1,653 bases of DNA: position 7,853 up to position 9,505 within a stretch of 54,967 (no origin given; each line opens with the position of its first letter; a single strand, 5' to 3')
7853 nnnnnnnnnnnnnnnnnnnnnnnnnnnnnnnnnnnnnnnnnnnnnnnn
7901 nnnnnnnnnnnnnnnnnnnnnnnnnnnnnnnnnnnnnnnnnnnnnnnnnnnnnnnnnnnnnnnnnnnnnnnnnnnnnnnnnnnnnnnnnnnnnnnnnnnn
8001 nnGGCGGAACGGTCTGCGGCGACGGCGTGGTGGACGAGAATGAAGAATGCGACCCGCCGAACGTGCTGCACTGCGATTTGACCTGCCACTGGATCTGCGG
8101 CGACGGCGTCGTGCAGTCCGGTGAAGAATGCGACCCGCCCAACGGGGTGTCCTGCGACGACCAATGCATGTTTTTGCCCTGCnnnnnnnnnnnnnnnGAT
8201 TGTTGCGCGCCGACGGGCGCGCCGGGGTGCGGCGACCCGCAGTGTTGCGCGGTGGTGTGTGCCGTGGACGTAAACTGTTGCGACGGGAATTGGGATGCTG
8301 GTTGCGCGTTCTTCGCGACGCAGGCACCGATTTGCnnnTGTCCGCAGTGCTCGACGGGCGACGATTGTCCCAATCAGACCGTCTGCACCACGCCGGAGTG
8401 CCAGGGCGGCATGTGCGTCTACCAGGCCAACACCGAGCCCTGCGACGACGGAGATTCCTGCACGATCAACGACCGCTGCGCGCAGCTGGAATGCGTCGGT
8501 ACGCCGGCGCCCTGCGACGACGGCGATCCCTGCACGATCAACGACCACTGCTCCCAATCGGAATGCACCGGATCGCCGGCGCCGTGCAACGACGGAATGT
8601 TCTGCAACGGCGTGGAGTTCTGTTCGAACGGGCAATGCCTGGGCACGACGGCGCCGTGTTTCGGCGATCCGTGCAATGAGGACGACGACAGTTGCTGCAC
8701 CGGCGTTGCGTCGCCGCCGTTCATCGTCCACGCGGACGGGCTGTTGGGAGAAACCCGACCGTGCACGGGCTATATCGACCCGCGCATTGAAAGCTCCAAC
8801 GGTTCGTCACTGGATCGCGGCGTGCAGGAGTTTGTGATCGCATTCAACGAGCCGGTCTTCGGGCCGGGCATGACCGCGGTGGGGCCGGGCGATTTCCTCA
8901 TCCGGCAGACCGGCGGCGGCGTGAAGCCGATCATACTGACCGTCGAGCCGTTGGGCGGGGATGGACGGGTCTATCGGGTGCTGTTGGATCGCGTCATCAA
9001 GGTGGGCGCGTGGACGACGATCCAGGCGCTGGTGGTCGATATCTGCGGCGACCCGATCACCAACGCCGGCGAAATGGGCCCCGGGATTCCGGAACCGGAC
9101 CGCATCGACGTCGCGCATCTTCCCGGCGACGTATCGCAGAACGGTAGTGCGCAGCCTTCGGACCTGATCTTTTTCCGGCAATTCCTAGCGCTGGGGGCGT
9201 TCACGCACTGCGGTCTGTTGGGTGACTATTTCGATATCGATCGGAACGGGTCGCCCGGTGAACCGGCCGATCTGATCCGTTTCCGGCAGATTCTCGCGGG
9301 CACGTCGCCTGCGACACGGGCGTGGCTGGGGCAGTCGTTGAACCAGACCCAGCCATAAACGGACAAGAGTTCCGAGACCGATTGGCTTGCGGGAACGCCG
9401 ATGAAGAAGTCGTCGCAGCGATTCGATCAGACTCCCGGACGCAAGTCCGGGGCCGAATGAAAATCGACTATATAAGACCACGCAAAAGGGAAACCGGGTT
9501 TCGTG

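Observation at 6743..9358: Bacterial reprolysin/ADAM-like metalloprotease with disintegrin-like CGDGVV..EECD modules, Cys-rich repeats and a dockerin-like tail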

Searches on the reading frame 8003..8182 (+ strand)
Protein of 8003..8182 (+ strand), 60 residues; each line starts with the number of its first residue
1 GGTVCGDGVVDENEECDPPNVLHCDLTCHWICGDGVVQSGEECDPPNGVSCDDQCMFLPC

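Call 6: search_protein_families(library=pfam, proteins=[window:8003-8182:+], max_evalue=10)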
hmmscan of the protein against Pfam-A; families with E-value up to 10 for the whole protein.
seq(60 aa): 2 families
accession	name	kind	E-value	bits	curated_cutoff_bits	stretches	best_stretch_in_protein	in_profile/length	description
PF13948.11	DUF4215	-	3.1e-07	31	27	2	25-55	14-43/47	Domain of unknown function (DUF4215)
PF01721.23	Bacteriocin_II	-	0.094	13.2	24.5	1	46-54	3-11/34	Class II bacteriocin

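Call 7: search_protein_families(library=ncbifam, proteins=[window:8003-8182:+], max_evalue=10)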
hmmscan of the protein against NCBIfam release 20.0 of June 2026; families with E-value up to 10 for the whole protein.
seq(60 aa): 1 family
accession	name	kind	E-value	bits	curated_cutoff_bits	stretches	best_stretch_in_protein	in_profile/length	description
TIGR02232.1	myxo_disulf_rpt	repeat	1.3e-06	28.1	20.8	2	4-25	3-24/38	cysteine-rich acidic repeat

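Call 45: predict_structure(alignment_id=A4)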
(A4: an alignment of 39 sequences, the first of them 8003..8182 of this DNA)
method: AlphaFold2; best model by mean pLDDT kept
length: 60 residues; sequences in the alignment: 39
mean_pLDDT: 52.9   pTM: 0.30
mean pLDDT of the five models: 52.9, 48.4, 41.0, 41.0, 40.2
residues with pLDDT >= 90: 0; 70-90: 0; 50-70: 40; < 50: 20
segments of 3 or more residues with pLDDT < 50: 1-5, 38-41, 44-51
pLDDT, mean of each block of 10 residues (from residue 1): 47 55 59 53 46 57
secondary structure, 60 per line:
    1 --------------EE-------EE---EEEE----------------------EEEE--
elements in order: E29-32 E55-58

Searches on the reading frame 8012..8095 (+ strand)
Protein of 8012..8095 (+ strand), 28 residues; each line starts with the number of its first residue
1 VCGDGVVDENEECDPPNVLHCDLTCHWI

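Call 15: search_solved_structures(query=A1, max_evalue=10, show_alignments=5)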
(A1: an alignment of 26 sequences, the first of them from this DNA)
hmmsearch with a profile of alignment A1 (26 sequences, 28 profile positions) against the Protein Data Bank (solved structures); distinct sequences matched with E-value up to 10: 9.
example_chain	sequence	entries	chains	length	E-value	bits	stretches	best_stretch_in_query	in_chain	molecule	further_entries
2i47_A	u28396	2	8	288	0.0034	20.7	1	1-15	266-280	ADAM 17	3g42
9o58_A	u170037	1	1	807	0.17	15.2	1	1-25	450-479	Disintegrin and metalloproteinase domain-containing protein 17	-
8snl_A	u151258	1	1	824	0.18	15.2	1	1-25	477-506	Disintegrin and metalloproteinase domain-containing protein 17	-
2ao7_A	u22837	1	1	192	0.26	14.6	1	1-25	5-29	ADAM 10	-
8gh4_E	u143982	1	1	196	0.27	14.6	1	1-25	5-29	Disintegrin and metalloproteinase domain-containing protein 10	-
5l0q_A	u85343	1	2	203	0.28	14.5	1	1-25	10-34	Disintegrin and metalloproteinase domain-containing protein 10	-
6bdz_A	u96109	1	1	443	0.61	13.5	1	1-25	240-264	Disintegrin and metalloproteinase domain-containing protein 10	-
6be6_A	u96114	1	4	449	0.63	13.4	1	1-25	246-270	Disintegrin and metalloproteinase domain-containing protein 10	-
8esv_A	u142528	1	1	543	1.1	12.7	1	1-25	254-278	Disintegrin and metalloproteinase domain-containing protein 10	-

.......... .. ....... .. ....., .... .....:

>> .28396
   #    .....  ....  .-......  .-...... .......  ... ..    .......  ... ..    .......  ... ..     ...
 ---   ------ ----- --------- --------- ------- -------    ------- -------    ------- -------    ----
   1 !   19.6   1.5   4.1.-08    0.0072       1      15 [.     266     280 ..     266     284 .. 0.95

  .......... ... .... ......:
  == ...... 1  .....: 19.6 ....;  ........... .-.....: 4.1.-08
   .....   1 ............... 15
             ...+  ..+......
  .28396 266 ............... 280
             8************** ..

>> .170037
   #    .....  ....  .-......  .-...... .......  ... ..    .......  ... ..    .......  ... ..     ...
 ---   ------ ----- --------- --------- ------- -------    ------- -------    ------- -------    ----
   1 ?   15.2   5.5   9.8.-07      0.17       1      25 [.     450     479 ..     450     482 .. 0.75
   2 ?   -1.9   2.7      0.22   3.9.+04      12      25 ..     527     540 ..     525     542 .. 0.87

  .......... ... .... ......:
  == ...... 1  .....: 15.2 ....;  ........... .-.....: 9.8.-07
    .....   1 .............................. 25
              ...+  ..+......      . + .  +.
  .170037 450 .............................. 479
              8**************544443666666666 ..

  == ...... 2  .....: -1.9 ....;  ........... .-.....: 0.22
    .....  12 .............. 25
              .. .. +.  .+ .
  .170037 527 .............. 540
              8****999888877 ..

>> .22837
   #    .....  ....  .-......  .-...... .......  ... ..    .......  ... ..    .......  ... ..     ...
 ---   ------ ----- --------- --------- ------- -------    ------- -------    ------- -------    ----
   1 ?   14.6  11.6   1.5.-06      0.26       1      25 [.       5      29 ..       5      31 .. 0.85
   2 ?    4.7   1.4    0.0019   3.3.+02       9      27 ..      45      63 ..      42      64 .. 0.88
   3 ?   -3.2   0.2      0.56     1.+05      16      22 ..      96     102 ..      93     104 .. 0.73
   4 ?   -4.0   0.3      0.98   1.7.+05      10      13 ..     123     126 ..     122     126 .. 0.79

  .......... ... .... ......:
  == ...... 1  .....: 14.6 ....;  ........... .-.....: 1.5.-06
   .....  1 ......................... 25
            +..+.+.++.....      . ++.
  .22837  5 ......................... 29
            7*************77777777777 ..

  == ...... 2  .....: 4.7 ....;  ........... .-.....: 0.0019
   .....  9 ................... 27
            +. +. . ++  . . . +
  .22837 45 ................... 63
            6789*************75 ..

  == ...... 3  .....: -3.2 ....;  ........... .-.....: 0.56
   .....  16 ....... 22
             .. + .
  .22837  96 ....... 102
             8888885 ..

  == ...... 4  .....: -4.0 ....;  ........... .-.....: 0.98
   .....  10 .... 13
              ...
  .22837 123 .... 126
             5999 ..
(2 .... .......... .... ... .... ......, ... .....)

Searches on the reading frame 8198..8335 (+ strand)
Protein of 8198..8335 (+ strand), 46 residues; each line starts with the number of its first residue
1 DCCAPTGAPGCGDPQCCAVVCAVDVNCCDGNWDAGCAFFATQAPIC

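Call 69: search_solved_structures(query=A6, max_evalue=10, show_alignments=2)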
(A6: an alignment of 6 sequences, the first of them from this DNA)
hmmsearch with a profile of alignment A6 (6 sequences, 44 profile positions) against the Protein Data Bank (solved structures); distinct sequences matched with E-value up to 10: 0.

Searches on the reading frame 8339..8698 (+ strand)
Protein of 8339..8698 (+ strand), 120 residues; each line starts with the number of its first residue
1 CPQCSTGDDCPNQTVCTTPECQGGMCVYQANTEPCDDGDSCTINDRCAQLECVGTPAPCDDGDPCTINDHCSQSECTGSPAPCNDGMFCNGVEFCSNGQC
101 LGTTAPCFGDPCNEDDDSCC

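Call 6: search_protein_families(library=pfam, proteins=[window:8339-8698:+], max_evalue=10)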
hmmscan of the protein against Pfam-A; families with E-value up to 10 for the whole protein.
seq(120 aa): 1 family
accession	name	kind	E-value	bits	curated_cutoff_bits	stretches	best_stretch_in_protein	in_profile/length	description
PF23416.1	DUF7107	-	1.7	9.5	24.6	1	3-52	1-46/48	Domain of unknown function (DUF7107)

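Call 7: search_protein_families(library=ncbifam, proteins=[window:8339-8698:+], max_evalue=10)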
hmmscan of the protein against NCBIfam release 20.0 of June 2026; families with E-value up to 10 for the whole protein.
seq(120 aa): 0 families

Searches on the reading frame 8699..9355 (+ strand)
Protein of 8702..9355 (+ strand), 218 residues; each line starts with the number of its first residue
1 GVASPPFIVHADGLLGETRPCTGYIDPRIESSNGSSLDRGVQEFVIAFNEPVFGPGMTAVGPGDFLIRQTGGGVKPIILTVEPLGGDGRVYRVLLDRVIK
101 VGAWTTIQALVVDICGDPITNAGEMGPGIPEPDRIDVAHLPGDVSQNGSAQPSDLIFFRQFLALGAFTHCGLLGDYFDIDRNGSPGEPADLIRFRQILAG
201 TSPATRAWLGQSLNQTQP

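Call 19: find_homologous_proteins(query=window:8702-9355:+, max_evalue=0.01)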
Query seq(218 aa) (218 aa): 19 proteins with E <= 0.01 among 539 candidates.
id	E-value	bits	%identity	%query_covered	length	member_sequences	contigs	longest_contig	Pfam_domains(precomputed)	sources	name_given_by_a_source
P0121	1.4e-58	216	49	98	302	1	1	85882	PF00404.25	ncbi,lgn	-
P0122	3.0e-56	209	51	98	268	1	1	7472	-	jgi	jgi:hypothetical protein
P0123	3.7e-56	208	49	99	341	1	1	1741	-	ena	-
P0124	9.6e-56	207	47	98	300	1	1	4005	-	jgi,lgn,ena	-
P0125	2.4e-55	206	48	100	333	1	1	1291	-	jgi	jgi:hypothetical protein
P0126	2.1e-54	203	51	99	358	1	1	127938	-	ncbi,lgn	-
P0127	9.2e-54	201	48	100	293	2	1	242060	-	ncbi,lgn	-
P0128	1.8e-53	200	50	98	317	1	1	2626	-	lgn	-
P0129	4.8e-53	198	51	92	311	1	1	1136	-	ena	-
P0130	5.0e-53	198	46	99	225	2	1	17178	PF00404.25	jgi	jgi:hypothetical protein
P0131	1.2e-52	197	50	98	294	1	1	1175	-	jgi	jgi:hypothetical protein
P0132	1.3e-52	197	49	98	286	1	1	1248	-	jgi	-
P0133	1.4e-52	197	47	98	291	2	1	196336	-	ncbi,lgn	-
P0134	6.1e-52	195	46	100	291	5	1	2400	-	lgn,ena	-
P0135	2.6e-46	176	49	99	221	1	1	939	PF00404.25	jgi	jgi:hypothetical protein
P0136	9.4e-44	168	42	98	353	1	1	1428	PF00404.25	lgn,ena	-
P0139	2.5e-34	137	39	98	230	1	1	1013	PF00404.25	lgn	-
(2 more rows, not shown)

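Call 21: search_solved_structures(query=A2, max_evalue=10, show_alignments=3)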
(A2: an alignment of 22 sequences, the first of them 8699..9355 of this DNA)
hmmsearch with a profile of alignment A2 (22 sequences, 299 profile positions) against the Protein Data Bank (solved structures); distinct sequences matched with E-value up to 10: 19.
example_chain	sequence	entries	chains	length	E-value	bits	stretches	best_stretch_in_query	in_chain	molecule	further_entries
6kg9_A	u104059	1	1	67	9.7e-06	28.3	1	223-277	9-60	And cellulose-binding endoglucanase family 9 CelL ortholog dockerin domain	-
6kgc_B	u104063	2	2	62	1.1e-05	28.1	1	223-276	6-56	And cellulose-binding endoglucanase family 9 CelL ortholog dockerin domain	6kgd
6kge_D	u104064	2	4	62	1.1e-05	28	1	223-276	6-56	And cellulose-binding endoglucanase family 9 CelL ortholog dockerin domain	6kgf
4fl4_A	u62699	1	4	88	1.8e-05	27.3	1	223-273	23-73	Glycoside hydrolase family 9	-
4cj0_A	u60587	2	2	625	0.00023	23.8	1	221-273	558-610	ENDOGLUCANASE D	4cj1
1clc_A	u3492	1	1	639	0.00023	23.7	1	221-273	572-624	ENDOGLUCANASE CELD; EC: 3.2.1.4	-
2ccl_B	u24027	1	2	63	0.0022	20.5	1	221-274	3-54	ENDO-1,4-BETA-XYLANASE Y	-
3ul4_B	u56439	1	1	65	0.003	20.1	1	220-281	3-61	Cellulosome enzyme, dockerin type I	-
1ohz_B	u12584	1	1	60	0.0094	18.5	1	223-274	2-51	ENDO-1,4-BETA-XYLANASE Y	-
8x39_A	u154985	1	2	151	0.035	16.6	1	223-284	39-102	Serine protease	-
8x3a_A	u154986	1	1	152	0.035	16.6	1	223-284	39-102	Serine protease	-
5lxv_B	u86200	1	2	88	0.042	16.3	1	218-282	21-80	Carbohydrate-binding protein WP_009985128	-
2mte_A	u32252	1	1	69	0.061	15.8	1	221-272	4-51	Cellulose 1,4-beta-cellobiosidase (reducing end) CelS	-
1daq_A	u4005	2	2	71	0.063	15.7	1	221-272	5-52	ENDOGLUCANASE SS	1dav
2yik_A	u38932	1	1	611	0.09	15.2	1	222-275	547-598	ENDOGLUCANASE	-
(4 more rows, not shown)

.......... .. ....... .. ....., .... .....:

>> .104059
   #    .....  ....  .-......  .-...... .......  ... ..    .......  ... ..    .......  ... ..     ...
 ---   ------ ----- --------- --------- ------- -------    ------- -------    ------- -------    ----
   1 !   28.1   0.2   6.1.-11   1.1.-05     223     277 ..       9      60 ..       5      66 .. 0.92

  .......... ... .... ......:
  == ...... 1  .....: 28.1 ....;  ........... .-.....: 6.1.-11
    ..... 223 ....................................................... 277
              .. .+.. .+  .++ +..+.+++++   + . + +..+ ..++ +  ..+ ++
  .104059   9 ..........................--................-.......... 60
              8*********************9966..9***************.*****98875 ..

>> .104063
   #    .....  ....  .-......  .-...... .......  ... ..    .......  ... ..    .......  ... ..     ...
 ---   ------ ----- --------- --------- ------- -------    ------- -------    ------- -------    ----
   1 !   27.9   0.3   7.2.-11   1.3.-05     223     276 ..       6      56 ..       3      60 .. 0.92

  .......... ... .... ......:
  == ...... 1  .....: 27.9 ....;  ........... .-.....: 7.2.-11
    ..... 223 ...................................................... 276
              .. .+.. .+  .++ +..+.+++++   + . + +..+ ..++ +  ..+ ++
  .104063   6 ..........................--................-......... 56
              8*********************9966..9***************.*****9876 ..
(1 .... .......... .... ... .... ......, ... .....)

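Call 22: search_protein_families(library=pfam, alignment_id=A2, max_evalue=1)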
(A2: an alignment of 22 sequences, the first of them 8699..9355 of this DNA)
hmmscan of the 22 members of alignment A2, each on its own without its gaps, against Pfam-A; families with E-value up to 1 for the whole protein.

A. member 1, window:8699-9355:+ (219 aa): 0 families

B. families by the number of members that match (of 22 scanned): 20 families
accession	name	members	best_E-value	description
PF00404.24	Dockerin_1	20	3.1e-08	Dockerin type I domain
PF13202.12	EF-hand_5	9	0.002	EF hand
PF00036.39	EF-hand_1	8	0.0097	EF hand domain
PF13688.12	Reprolysin_5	2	1.2e-20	Metallo-peptidase family M12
PF13582.12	Reprolysin_3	2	9.2e-19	Metallo-peptidase family M12B Reprolysin-like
PF01421.25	Reprolysin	2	8.9e-13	Reprolysin (M12B) family zinc metalloprotease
PF13583.11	Reprolysin_4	2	3.3e-12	Metallo-peptidase family M12B Reprolysin-like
PF13574.12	Reprolysin_2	2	6.8e-11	Metallo-peptidase family M12B Reprolysin-like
PF13405.12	EF-hand_6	2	0.011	EF-hand domain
PF13620.12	CarboxypepD_reg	1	0.0026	Carboxypeptidase regulatory-like domain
PF17210.9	SdrD_B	1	0.003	SdrD B-like domain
PF22447.2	EEP_ig-like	1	0.045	Endonuclease/exonuclease/phosphatase family, ig-like domain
PF02368.24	Big_2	1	0.059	Bacterial Ig-like domain (group 2)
PF23930.1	DUF7268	1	0.07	Family of unknown function (DUF7268)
PF13499.12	EF-hand_7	1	0.15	EF-hand domain pair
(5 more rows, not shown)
